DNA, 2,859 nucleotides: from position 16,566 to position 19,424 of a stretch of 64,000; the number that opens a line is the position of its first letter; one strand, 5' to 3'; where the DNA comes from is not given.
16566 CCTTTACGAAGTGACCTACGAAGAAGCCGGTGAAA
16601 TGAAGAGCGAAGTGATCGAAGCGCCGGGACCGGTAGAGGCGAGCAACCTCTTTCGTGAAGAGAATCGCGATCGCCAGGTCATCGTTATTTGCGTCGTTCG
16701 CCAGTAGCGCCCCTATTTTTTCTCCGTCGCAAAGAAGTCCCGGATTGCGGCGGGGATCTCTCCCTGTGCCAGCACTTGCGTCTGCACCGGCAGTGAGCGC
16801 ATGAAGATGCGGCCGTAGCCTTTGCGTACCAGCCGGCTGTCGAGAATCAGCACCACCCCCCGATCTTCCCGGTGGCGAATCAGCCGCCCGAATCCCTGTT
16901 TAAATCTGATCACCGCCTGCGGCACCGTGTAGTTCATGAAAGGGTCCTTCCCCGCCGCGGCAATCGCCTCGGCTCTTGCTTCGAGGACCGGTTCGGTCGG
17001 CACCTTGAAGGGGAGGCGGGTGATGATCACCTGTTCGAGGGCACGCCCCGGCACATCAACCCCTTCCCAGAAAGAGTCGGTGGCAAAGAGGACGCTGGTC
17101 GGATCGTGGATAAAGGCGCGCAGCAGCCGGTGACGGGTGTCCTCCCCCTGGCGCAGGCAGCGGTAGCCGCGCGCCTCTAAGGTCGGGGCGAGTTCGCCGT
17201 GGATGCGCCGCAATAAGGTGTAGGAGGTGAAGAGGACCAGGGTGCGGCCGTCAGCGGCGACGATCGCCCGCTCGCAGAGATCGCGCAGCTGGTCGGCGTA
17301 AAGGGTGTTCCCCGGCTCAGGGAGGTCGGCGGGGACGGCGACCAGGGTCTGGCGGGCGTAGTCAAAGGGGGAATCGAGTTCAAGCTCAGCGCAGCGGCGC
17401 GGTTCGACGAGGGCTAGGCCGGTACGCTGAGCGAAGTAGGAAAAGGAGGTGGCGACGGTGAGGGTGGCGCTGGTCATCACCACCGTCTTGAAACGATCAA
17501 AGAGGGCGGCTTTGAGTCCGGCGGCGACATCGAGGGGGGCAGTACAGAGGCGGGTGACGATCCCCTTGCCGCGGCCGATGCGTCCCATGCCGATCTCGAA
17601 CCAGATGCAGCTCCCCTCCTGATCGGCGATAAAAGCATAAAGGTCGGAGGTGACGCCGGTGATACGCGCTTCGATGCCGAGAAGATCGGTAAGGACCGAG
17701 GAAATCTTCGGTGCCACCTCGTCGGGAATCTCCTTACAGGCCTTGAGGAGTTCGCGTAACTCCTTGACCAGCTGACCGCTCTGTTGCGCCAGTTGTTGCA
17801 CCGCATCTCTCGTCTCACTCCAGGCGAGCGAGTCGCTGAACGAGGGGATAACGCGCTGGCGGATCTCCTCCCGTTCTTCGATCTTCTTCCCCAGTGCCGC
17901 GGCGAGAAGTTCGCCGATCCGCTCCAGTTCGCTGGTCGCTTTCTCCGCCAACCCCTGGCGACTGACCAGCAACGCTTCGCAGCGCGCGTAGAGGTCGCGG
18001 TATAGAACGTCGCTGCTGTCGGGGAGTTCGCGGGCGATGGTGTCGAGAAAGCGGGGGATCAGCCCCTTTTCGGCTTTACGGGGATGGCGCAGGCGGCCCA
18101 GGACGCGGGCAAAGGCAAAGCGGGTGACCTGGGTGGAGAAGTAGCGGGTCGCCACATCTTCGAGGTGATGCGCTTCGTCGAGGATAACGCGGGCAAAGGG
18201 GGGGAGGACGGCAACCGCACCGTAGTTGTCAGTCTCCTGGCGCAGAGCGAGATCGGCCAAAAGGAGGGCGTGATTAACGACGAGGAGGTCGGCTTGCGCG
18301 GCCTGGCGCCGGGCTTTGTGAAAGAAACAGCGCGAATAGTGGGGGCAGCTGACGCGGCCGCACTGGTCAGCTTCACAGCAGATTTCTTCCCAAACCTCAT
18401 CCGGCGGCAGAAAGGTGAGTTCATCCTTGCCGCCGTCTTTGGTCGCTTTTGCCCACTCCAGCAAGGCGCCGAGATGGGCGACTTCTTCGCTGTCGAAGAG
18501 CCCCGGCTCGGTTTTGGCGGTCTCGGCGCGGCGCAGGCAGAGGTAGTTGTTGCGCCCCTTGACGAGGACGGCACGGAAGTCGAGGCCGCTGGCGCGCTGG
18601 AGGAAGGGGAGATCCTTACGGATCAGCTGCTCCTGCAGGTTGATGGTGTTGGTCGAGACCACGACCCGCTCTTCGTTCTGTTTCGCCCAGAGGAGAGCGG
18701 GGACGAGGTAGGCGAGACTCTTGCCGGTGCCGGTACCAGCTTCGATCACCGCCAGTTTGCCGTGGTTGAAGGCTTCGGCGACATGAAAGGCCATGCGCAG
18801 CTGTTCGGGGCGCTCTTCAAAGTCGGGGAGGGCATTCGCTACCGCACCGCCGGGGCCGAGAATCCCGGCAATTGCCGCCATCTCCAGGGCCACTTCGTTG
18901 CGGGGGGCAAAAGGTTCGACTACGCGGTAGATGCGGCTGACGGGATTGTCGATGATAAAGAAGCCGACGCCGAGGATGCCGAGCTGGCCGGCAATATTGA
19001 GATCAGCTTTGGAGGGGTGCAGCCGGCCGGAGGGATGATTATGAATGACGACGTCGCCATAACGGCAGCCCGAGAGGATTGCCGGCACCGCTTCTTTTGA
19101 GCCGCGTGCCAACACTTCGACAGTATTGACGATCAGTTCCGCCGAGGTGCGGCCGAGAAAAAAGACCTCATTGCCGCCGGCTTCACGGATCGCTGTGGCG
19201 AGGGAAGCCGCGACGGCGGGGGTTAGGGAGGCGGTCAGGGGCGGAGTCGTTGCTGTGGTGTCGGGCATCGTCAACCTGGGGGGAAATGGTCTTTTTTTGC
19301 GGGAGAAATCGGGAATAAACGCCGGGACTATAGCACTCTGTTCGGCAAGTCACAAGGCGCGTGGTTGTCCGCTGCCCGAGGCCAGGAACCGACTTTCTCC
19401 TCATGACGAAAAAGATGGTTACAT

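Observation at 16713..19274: RadC/JAB metalloprotease-like domain fused to a DinG/XPD-type Fe-S helicase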

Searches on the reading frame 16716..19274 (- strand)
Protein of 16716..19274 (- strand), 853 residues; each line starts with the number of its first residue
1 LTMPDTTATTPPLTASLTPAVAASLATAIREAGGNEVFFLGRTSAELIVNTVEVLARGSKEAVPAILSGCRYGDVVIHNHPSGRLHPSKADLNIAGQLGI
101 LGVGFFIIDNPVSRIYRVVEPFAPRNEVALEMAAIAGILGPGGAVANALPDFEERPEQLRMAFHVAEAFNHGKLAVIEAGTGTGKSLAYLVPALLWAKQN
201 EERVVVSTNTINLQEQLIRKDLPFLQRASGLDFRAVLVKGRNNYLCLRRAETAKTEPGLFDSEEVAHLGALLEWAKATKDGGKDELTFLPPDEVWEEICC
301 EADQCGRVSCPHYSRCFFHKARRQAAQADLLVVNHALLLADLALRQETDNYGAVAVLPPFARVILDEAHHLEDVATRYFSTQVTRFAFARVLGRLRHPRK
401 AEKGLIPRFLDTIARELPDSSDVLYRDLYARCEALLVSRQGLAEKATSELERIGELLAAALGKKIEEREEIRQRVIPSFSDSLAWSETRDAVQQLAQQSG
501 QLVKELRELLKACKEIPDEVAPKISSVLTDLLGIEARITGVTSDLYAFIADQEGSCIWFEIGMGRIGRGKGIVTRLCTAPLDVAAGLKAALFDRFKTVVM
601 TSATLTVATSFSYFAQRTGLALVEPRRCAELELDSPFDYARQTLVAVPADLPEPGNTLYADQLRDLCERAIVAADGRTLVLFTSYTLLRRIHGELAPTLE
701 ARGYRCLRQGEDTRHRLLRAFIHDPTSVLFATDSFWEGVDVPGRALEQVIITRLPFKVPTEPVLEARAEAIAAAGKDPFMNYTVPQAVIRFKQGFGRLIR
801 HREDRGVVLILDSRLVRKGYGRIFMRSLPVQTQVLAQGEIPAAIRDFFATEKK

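Call 4: search_protein_families(library=pfam, proteins=[window:16716-19274:-], max_evalue=1)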
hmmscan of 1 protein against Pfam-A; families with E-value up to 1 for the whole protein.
window:16716-19274:- (853 aa): 6 families
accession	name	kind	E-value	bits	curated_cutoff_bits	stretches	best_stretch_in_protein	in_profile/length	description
PF13307.12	Helicase_C_2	-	1.5e-45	155.8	25.3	1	671-829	5-168/170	Helicase C-terminal domain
PF00270.35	DEAD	-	1.9e-10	41.2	26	1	167-226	9-70/167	DEAD/DEAH box helicase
PF04851.21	ResIII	-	5.3e-06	26.9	22.5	1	153-220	3-72/164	Type III restriction enzyme, res subunit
PF04002.20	RadC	-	0.00016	22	22.1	1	75-98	68-91/121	RadC-like JAB domain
PF06733.21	DEAD_2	-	0.0013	18.9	21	1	313-385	103-169/172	DEAD_2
PF00271.37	Helicase_C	-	0.0018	19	23.5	1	672-758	12-96/110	Helicase conserved C-terminal domain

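Call 5: search_protein_families(library=ncbifam, proteins=[window:16716-19274:-], max_evalue=0.01)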
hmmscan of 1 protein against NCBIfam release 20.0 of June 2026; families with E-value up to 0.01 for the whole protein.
window:16716-19274:- (853 aa): 11 families
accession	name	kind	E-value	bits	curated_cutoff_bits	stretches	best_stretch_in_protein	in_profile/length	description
NF053712.1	repair_DEAH_YoaA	equivalog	2.4e-179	598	680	2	479-834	281-619/630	DNA repair helicase YoaA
NF005981.0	PRK08074.1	equivalog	3.3e-151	505.2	789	1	145-831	249-911/931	ATP-dependent DNA helicase DinG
NF008729.0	PRK11747.1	equivalog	4.4e-128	428.7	598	1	144-832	16-698/703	ATP-dependent DNA helicase DinG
TIGR01407.1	dinG_rel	hypoth_equivalog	4.2e-113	379.3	547.7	1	152-836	244-875/889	putative DnaQ family exonuclease/DinG family helicase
NF005569.0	PRK07246.1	equivalog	4.9e-48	164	794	2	598-836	576-805/820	bifunctional DnaQ family exonuclease/ATP-dependent helicase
TIGR03117.2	cas_csf4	equivalog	6.3e-35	120.6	400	3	150-244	125-218/800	type IV CRISPR-associated DEAD/DEAH-box helicase Csf4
TIGR00604.1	rad3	subfamily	2.5e-12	46.3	246.95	1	737-818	597-679/706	DNA repair helicase (rad3)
NF000642.1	PRK00024.1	equivalog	3.4e-05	23.6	180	1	75-98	158-181/212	RadC family protein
TIGR03817.1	DECH_helic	hypoth_equivalog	0.0018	16.6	874.1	1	164-201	43-80/742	helicase/secretion neighborhood putative DEAH-box helicase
TIGR00608.1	radc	subfamily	0.0019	18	133.85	1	75-98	164-187/218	RadC family protein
NF041067.1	DpdJ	equivalog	0.0059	14.3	800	0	158-202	154-200/1482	protein DpdJ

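Call 6: search_protein_families(library=padloc, proteins=[window:16716-19274:-], max_evalue=0.01)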
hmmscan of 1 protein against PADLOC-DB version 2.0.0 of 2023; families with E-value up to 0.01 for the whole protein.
window:16716-19274:- (853 aa): 12 families
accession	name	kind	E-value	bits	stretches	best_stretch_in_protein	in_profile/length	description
PDLC01439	typeIV_DinG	-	3.5e-133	443.3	1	146-832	8-560/575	CAS-IV-A; associated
PDLC01729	typeIV_DinG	-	1.3e-61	207.2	1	152-815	18-617/666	Csf4_0_IVA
PDLC01730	typeIV_DinG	-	5.1e-28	95.9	2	154-244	121-210/802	Csf4_1_IVA1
PDLC01321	typeIV_DinG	-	9.6e-23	78.8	3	157-227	1-71/559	CAS-IV-A; associated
PDLC01007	typeIV_DinG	-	1.9e-20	71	2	157-245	1-90/676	CRISPR type AFERR-associated DEAD/DEAH-box helicase Csf4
PDLC01731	typeIV_DinG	-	1.2e-16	58.6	1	579-804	271-479/526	Csf4_2_IVA1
PDLC01732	typeIV_DinG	-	1e-07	29.2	1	727-814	507-590/648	Csf4_3_IVE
PDLC02422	PprDinG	-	4.8e-05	19.7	1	304-525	312-507/930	-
PDLC04986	PDC-S28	-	9.2e-05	18.9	1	737-818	400-473/831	-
PDLC02864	DpdF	-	0.00046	17.1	0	167-208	32-70/610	DpdF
PDLC02870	DpdF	-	0.004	13.7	0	155-216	15-68/534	DpdF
PDLC01196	Cas3d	-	0.0049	13.5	0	170-218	27-72/594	CAS-I-D; effector_G3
